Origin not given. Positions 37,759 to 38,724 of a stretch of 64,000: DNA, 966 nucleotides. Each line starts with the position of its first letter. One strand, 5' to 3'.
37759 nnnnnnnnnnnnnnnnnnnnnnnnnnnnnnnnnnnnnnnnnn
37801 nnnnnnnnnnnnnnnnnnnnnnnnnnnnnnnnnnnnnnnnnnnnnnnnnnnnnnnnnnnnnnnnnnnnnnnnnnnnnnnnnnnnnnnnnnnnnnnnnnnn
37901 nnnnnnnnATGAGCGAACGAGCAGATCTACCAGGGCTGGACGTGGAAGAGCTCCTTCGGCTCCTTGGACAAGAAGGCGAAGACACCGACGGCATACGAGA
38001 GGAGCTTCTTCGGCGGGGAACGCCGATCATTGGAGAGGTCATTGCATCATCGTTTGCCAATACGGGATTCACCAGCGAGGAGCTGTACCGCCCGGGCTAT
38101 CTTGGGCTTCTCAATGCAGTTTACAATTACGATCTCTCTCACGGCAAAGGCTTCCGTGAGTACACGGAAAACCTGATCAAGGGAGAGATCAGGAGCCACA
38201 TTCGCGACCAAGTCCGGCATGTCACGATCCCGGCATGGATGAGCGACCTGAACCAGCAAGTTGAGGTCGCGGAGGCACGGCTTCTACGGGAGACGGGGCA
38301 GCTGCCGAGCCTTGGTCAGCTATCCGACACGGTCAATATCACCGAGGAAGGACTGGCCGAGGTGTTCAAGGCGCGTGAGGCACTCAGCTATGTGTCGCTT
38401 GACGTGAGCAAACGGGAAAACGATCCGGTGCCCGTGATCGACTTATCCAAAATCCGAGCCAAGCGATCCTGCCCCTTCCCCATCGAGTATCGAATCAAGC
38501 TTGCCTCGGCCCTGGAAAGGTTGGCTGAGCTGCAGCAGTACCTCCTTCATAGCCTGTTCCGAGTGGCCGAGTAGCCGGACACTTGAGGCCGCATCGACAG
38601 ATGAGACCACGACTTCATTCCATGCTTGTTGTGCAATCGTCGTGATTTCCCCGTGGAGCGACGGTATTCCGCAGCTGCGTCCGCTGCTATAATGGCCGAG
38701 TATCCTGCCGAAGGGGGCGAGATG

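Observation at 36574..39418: Terminator-bracketed operon: beta-rich secreted protein, truncated sigma paralogue, PKD lipoprotein (candidate envelope-to-RNAP module)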

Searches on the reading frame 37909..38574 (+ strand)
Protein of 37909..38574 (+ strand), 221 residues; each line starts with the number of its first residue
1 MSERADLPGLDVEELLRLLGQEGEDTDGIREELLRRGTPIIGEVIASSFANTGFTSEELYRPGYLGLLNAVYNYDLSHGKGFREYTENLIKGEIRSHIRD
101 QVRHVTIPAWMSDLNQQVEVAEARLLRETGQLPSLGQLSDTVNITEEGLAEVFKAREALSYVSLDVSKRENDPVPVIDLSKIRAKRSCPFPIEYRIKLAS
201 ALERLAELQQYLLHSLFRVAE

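Call 3: search_protein_families(library=pfam, proteins=[window:37909-38574:+], max_evalue=1)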
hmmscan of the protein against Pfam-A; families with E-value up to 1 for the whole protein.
window:37909-38574:+ (221 aa): 2 families
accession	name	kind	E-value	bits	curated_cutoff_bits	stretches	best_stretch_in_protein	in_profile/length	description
PF04542.20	Sigma70_r2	-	5.5e-05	23.3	24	1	45-103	12-70/71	Sigma-70 region 2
PF04539.22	Sigma70_r3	-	0.0098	16.4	25.3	1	116-171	4-59/78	Sigma-70 region 3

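Call 4: search_protein_families(library=ncbifam, proteins=[window:37909-38574:+], max_evalue=1)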
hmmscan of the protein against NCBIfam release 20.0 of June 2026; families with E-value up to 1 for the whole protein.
window:37909-38574:+ (221 aa): 50 families (the best 25 are shown)
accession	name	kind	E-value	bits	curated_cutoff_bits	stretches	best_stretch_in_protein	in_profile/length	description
TIGR02980.1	SigBFG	subfamily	1.2e-26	93.8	234.35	1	29-217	4-191/227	SigB/SigF/SigG family RNA polymerase sigma factor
NF004052.0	PRK05572.1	subfamily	2.9e-19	69.6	311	1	12-211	16-209/252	SigF/SigG family RNA polymerase sporulation sigma factor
TIGR02885.1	spore_sigF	equivalog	3.1e-19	69.7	321.45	1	29-213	12-192/231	RNA polymerase sporulation sigma factor SigF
NF005644.0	PRK07408.1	subfamily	3.7e-19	69.4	261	1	27-217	26-218/258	RNA polymerase sigma factor SigF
NF005514.0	PRK07122.1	subfamily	8.8e-19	67.7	372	1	13-171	22-182/264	RNA polymerase sigma factor SigF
TIGR02941.1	Sigma_B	equivalog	7.9e-17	61.6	315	1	13-217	16-218/255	RNA polymerase sigma factor SigB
NF006071.0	PRK08215.1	equivalog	1.7e-15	57.3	372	1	5-215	14-220/258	RNA polymerase sporulation sigma factor SigG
TIGR02393.1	RpoD_Cterm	equivalog_domain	1e-13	51.4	354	1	45-176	16-145/238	RNA polymerase sigma factor RpoD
TIGR02850.1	spore_sigG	equivalog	1.3e-13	51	457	1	5-215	11-217/254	RNA polymerase sporulation sigma factor SigG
NF041931.2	MzaA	equivalog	1.6e-12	47.1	800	1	45-204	491-649/726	MZA anti-phage system associated sigma-70 family RNA polymerase sigma factor MzaA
NF004566.0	PRK05901.2-4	equivalog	1.7e-12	47.2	531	1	44-157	207-323/448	RNA polymerase sigma factor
TIGR02479.1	FliA_WhiG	subfamily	2.3e-11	43.9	189.6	1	54-213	24-184/224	FliA/WhiG family RNA polymerase sigma factor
NF006666.0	PRK09210.1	equivalog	3.8e-11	42.9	572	1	45-171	148-272/370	RNA polymerase sigma factor RpoD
NF004562.0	PRK05901.1-4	equivalog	3.9e-11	42.2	779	1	44-156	331-443/571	RNA polymerase sigma factor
NF004564.0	PRK05901.2-2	equivalog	9.8e-10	37.7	617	1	45-150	264-369/500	RNA polymerase sigma factor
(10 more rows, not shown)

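Call 18: find_homologous_proteins(query=window:37909-38574:+)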
Query window:37909-38574:+ (221 aa): 252 proteins with E <= 0.001 among 2009 candidates; the best 120 are listed.
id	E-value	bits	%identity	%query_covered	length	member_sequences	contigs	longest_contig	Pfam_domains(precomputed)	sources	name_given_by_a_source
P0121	2.7e-138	477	100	100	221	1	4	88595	-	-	-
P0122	3.7e-105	368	77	99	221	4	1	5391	PF04542.21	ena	-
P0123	8.2e-105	367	76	100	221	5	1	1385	PF04542.21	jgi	jgi:RNA polymerase sigma-B factor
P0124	1.2e-104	367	75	100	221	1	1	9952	PF04542.21,PF04539.23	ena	-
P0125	1.8e-104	366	75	100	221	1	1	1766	PF04542.21,PF04539.23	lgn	-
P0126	2.8e-104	366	76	100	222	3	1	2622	PF04542.21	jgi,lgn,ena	-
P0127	6.3e-104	364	75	100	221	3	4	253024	PF04542.21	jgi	jgi:DNA-directed RNA polymerase specialized sigma subunit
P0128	7.5e-104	364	77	100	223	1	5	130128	PF04542.21,PF04539.23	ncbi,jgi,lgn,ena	-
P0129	9.1e-104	364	75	100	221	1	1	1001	PF04539.23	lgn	-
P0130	2.7e-103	362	75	100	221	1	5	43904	PF04542.21,PF04539.23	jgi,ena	-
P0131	2.1e-102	359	73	99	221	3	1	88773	PF04542.21,PF04539.23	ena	-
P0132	2.2e-102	359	74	100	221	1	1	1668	PF04542.21,PF04539.23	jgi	jgi:DNA-directed RNA polymerase specialized sigma subunit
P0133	3.1e-102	359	75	100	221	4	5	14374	PF04542.21,PF04539.23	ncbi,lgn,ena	-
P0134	5.3e-102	358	74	100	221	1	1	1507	PF04542.21,PF04539.23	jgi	jgi:DNA-directed RNA polymerase specialized sigma subunit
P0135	5.6e-102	358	74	100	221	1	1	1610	PF04542.21,PF04539.23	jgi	jgi:DNA-directed RNA polymerase specialized sigma subunit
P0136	7.8e-102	358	74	100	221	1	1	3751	PF04542.21,PF04539.23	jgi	jgi:DNA-directed RNA polymerase specialized sigma subunit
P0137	8.7e-102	357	73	99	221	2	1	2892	PF04542.21,PF04539.23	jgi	-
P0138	9.7e-102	357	73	99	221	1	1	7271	PF04542.21,PF04539.23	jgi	jgi:DNA-directed RNA polymerase specialized sigma subunit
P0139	1.4e-101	357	73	99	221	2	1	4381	PF04542.21,PF04539.23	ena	-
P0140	2.1e-101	356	73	100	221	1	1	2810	PF04542.21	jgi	-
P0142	1.2e-100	354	75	99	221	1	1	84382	PF04542.21,PF04539.23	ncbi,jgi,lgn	-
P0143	1.4e-100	353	73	100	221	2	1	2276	PF04542.21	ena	-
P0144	1.5e-100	353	74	100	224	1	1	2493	PF04542.21,PF04539.23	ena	-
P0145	2.5e-100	353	73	100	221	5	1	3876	PF04542.21,PF04539.23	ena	-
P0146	4.0e-100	352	73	100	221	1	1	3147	PF04542.21,PF04539.23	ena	-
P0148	6.0e-98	345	71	100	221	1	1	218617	PF04542.21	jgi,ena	-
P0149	1.2e-97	344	73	98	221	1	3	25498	PF04542.21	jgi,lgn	jgi:RNA polymerase sigma-B factor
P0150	9.1e-97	341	72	100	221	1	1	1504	PF04542.21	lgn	-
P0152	2.1e-96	340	69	100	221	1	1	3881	PF04542.21,PF04539.23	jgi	-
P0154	4.1e-96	339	69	100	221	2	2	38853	PF04542.21,PF04539.23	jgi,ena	-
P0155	5.9e-96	338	71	99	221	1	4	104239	PF04542.21,PF04539.23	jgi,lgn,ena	jgi:RNA polymerase sigma-B factor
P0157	2.2e-93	330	70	100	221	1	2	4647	PF04542.21,PF04539.23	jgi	jgi:RNA polymerase sigma-B factor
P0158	2.3e-93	330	71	100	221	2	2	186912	PF04542.21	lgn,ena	-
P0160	1.2e-91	324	68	97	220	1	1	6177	PF04542.21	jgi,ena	-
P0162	1.2e-90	321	69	97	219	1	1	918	PF04542.21,PF04539.23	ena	-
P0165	4.2e-90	319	68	100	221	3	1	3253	PF04542.21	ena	-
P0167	7.4e-90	318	69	96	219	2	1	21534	PF04542.21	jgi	-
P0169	7.8e-90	318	67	97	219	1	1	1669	PF04542.21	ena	-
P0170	1.3e-89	318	68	95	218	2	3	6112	PF04542.21,PF04539.23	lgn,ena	-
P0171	1.5e-89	317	68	97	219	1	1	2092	PF04542.21,PF04539.23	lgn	-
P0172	1.8e-89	317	68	89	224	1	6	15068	PF04542.21,PF04539.23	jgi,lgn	jgi:DNA-directed RNA polymerase specialized sigma subunit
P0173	2.5e-89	317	68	92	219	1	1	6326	PF04542.21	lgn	-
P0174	2.9e-89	317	68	92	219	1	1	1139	PF04542.21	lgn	-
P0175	3.0e-89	316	67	97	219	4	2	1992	PF04542.21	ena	-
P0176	3.5e-89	316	71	88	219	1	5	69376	PF04542.21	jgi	-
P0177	7.4e-89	315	72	88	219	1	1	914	PF04542.21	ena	-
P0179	8.7e-89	315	71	88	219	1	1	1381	PF04542.21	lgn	-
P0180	1.1e-88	315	67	97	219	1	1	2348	PF04542.21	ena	-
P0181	1.6e-88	314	72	88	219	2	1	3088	PF04542.21,PF04539.23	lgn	-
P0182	2.6e-88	313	68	94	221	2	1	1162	PF04542.21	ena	-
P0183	3.5e-88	313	67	97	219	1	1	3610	PF04542.21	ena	-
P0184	3.6e-88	313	66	97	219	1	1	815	PF04542.21,PF04539.23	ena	-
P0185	4.3e-88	313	69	89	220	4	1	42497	PF04542.21,PF04539.23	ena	-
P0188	7.4e-88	312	71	87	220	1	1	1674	PF04542.21,PF04539.23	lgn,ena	-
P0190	2.0e-87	310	66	97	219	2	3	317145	PF04542.21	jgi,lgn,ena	jgi:RNA polymerase sigma-B factor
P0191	2.2e-87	310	68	96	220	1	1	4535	PF04542.21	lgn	-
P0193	5.2e-87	309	65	98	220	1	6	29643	PF04542.21,PF04539.23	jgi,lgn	-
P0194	6.9e-87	309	70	87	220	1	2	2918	PF04542.21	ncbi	-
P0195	7.6e-87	309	67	90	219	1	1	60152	PF04542.21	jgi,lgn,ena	-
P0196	7.8e-87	309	65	99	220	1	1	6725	PF04542.21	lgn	-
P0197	2.3e-86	307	68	94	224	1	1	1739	PF04542.21,PF04539.23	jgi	jgi:DNA-directed RNA polymerase specialized sigma subunit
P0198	2.7e-86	307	66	97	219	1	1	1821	PF04542.21,PF04539.23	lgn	-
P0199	3.2e-86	307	68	92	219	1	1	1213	PF04542.21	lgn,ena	-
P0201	5.4e-86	306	66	100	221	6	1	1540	PF04542.21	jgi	-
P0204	9.3e-86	305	67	95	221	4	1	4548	PF04542.21,PF04539.23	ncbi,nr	ncbi:hypothetical protein KAJ02_05555 [Candidatus Bipolaricaulota bacterium]|nr:hypothetical protein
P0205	9.9e-86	305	67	95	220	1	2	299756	PF04542.21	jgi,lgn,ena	-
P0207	1.1e-85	305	67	95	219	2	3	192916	PF04542.21,PF04539.23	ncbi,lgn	-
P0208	1.6e-85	304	65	98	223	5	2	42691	PF04542.21,PF04539.23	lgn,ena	-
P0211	6.3e-85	302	65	99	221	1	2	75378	PF04542.21,PF04539.23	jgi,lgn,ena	-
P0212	7.4e-85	302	66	99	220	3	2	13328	PF04542.21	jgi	-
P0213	8.3e-85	302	71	85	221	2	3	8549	PF04542.21,PF04539.23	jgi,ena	-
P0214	8.8e-85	302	66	89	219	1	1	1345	PF04542.21,PF04539.23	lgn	-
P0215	9.3e-85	302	68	88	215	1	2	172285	PF04542.21,PF04539.23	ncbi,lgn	-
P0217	2.1e-84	301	69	87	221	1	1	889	PF04542.21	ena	-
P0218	3.1e-84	300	65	97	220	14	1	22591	PF04542.21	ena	-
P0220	4.7e-84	299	66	90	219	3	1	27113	PF04542.21,PF04539.23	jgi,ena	-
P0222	5.9e-84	299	69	86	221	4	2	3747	PF04542.21,PF04539.23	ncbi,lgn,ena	-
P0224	9.8e-84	298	66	96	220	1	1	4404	PF04542.21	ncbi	-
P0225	1.2e-83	298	71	85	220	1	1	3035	PF04542.21,PF04539.23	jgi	-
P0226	1.3e-83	298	65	96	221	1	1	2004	PF04542.21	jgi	jgi:DNA-directed RNA polymerase specialized sigma subunit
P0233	9.9e-83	295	63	97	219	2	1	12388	PF04542.21,PF04539.23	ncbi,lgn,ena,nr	ncbi:hypothetical protein KAH43_08920 [Candidatus Bipolaricaulota bacterium]|nr:hypothetical protein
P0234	1.4e-82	295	63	100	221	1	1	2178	PF04542.21,PF04539.23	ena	-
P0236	5.2e-82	293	62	99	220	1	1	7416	PF04542.21,PF04539.23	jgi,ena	-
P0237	1.2e-81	292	65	96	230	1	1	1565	PF04542.21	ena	-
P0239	2.3e-81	291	63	94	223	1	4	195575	PF04542.21,PF04539.23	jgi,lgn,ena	-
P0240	2.3e-81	291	64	97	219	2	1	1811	PF04542.21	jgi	-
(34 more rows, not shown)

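Call 35: search_solved_structures(query=window:37909-38574:+, max_evalue=0.001, show_alignments=2)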
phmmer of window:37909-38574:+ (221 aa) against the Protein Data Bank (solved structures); distinct sequences matched with E-value up to 0.001: 58.
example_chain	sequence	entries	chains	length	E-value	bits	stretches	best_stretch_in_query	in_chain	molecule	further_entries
1l0o_C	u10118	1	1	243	1.7e-15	60.8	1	10-213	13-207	sigma factor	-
8x6g_H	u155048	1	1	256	1.7e-11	47.7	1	21-202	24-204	RNA polymerase sigma factor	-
7l7b_F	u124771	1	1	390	1.7e-09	41.1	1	30-164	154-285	RNA polymerase sigma factor SigA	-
7ckq_F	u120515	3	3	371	3.1e-09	40.3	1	43-173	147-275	RNA polymerase sigma factor SigA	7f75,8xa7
9gdo_F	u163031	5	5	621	1.1e-08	38.5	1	44-160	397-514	RNA polymerase sigma factor RpoD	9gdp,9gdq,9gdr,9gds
8x6f_E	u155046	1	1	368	1.3e-08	38.3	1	27-176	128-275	RNA polymerase sigma factor SigA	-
5tw1_F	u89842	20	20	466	1.4e-08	38.1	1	26-162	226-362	RNA polymerase sigma factor SigA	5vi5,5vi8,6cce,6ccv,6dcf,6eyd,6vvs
7kif_F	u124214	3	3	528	2.4e-08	37.4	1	25-161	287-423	RNA polymerase sigma factor SigA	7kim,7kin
5uh5_F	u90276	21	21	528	2.4e-08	37.4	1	25-161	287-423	RNA polymerase sigma factor SigA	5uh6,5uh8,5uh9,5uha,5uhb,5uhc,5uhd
6bzo_F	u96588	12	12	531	2.5e-08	37.4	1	25-161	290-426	RNA polymerase sigma factor SigA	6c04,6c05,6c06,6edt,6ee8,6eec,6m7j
9e7v_F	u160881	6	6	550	2.7e-08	37.3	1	25-161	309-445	RNA polymerase sigma factor SigA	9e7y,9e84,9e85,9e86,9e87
7xya_F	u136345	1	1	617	2.8e-08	37.2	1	27-160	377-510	RNA polymerase sigma factor RpoD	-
8dy7_F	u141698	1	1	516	3.5e-08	36.9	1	25-160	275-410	RNA polymerase sigma factor SigA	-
8dy9_F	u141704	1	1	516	3.5e-08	36.9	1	25-160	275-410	RNA polymerase sigma factor SigA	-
8k60_F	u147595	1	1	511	6e-08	36.1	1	25-160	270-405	RNA polymerase principal sigma factor HrdB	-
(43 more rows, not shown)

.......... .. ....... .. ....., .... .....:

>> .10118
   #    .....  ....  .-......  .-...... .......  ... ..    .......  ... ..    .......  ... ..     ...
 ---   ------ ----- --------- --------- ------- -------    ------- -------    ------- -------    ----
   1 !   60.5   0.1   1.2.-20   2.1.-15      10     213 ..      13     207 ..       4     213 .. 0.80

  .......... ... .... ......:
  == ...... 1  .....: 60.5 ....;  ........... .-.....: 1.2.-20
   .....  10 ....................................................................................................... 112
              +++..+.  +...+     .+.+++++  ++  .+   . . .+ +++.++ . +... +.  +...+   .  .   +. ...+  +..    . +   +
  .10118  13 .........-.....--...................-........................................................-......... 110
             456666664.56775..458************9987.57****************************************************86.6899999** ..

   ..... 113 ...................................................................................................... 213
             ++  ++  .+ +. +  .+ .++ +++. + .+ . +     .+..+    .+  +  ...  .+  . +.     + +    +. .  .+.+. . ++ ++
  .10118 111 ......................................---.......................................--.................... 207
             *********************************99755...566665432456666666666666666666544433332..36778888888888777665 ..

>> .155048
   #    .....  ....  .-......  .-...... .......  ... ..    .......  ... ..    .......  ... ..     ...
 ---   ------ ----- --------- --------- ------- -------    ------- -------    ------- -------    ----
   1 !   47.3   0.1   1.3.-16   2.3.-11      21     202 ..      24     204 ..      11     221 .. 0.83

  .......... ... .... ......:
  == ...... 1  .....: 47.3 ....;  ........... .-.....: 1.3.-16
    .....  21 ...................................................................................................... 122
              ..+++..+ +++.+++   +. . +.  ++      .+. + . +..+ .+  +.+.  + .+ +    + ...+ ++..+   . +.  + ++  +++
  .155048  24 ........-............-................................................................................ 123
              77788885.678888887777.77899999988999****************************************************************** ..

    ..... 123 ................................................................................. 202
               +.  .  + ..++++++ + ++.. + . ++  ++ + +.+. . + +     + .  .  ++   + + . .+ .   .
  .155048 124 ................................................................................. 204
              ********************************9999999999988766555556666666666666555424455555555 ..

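Call 62: predict_structure(alignment_id=A3)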
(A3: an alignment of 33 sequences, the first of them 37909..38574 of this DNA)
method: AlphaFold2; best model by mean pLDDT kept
length: 221 residues; sequences in the alignment: 33
mean_pLDDT: 88.9   pTM: 0.71
mean pLDDT of the five models: 88.9, 88.3, 86.3, 85.1, 81.2
residues with pLDDT >= 90: 138; 70-90: 70; 50-70: 9; < 50: 4
segments of 3 or more residues with pLDDT < 50: 1-3
pLDDT, mean of each block of 10 residues (from residue 1): 64 85 81 94 96 95 96 87 94 93 80 92 94 94 95 88 88 86 94 93 92 80 47
secondary structure, 60 per line:
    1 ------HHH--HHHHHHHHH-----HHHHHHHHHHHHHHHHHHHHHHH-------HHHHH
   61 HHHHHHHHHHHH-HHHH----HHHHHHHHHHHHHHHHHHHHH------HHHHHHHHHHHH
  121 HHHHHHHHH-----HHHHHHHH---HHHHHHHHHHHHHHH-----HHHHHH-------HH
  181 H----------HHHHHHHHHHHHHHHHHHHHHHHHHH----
elements in order: H12-20 H26-48 H56-72 H74-77 H82-102 H109-129 H135-142 H146-160 H166-171 H192-217

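Call 65: fold_search(model_id=the predicted structure, library=pdb)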
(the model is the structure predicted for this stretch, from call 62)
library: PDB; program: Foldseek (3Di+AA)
matches with E <= 10: 260; with E <= 0.001: 143
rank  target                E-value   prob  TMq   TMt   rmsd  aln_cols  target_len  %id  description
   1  9a50_A                2.4e-06  1.00  0.38  0.33  15.8       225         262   24  Integrative model of RPSB-RPOC by crosslinking MS and deep learning (released 2024-09-18)
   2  8r3m_F                4.0e-06  1.00  0.32  0.24  16.3       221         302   21  Mycobacterium smegnatis RNA polymerase transcription initiation complex with SigmaA, RbpA, HelD N-terminal, CO and PCh (released 2024-10-02)
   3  9a58_A                5.2e-06  1.00  0.37  0.23  16.0       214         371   20  Integrative model of SIGA-RPOC by crosslinking MS and deep learning (released 2024-09-18)
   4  6c04_F                1.7e-05  1.00  0.33  0.24  12.2       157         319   24  Mtb RNAP Holo/RbpA/double fork DNA -closed clamp (released 2018-03-28)
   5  6dcf_F                2.0e-05  1.00  0.32  0.24  16.5       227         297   20  Crystal structure of a Mycobacterium smegmatis transcription initiation complex with Rifampicin-resistant RNA polymera (released 2018-09-05)
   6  8qu6_F                2.2e-05  1.00  0.34  0.25  18.8       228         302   21  Mycobacterium smegnatis RNA polymerase transcription initiation complex with SigmaA, RbpA, HelD and an upstream-fork p (released 2024-10-02)
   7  7kin_F                2.2e-05  1.00  0.34  0.24  16.0       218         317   22  Mycobacterium tuberculosis WT RNAP transcription open promoter complex with WhiB7 promoter (released 2021-04-21)
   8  8x6g_H                2.6e-05  1.00  0.36  0.33  10.1       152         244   20  Cryo-EM structure of Staphylococcus aureus sigB-dependent RNAP-promoter open complex (released 2024-06-05)
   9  8x6f_E                2.6e-05  1.00  0.35  0.29  15.2       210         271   21  Cryo-EM structure of Staphylococcus aureus sigA-dependent RNAP-promoter open complex (released 2024-06-05)
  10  9ynp_F                2.8e-05  1.00  0.34  0.23  12.6       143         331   22  Cryo-EM structure of Escherichia coli transcription initiation complex with GpA and pseudouridimycin (PUM) (released 2026-04-08)
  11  9e86_F                2.8e-05  1.00  0.32  0.24  15.9       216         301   21  De Novo Mycobacterium tuberculosis transcription initiation promoter complex with 5-mer RNA and open Beta' clamp (RNA  (released 2025-10-01)
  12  9uks_F                3.1e-05  1.00  0.34  0.23  16.7       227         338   18  CryoEM structure of the T.thermophilus transcription initiation complex in the presence of Gp4A, -1 dA in the template (released 2025-10-22)
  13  9dvs_G                3.8e-05  1.00  0.33  0.32  12.2       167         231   21  CryoEM structure of Syn7942 RNAP-SigA holoenzyme (released 2025-10-15)
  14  7rdq_F                3.8e-05  1.00  0.34  0.22  17.3       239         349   19  Cryo-EM structure of Thermus thermophilus reiterative transcription complex with 11nt oligo-G RNA (released 2022-02-02)
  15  9dvu_G                4.0e-05  1.00  0.33  0.24  15.0       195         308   20  CryoEM structure of RpaA bound to PkaiBC DNA and Syn7942 RNAP-SigA holoenzyme (released 2025-10-15)
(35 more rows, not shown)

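Call 66: search_protein_families(library=padloc, proteins=[window:37909-38574:+], max_evalue=0.01)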
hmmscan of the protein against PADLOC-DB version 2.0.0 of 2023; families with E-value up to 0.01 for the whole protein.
window:37909-38574:+ (221 aa): 1 family
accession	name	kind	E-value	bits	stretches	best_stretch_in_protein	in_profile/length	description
PDLC02203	MzaA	-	2.4e-08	30.7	1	44-158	444-558/683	-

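Call 67: search_protein_families(library=phrogs, proteins=[window:37909-38574:+], max_evalue=0.01)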
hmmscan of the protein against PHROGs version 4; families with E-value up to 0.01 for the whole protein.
window:37909-38574:+ (221 aa): 2 families
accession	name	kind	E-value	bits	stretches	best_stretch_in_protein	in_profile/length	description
phrog_351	-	transcription regulation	8.9e-16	58.6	1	45-217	519-688/928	RNA polymerase sigma factor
phrog_21612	-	transcription regulation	0.0012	18.4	1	30-119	15-102/600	RNA polymerase sigma factor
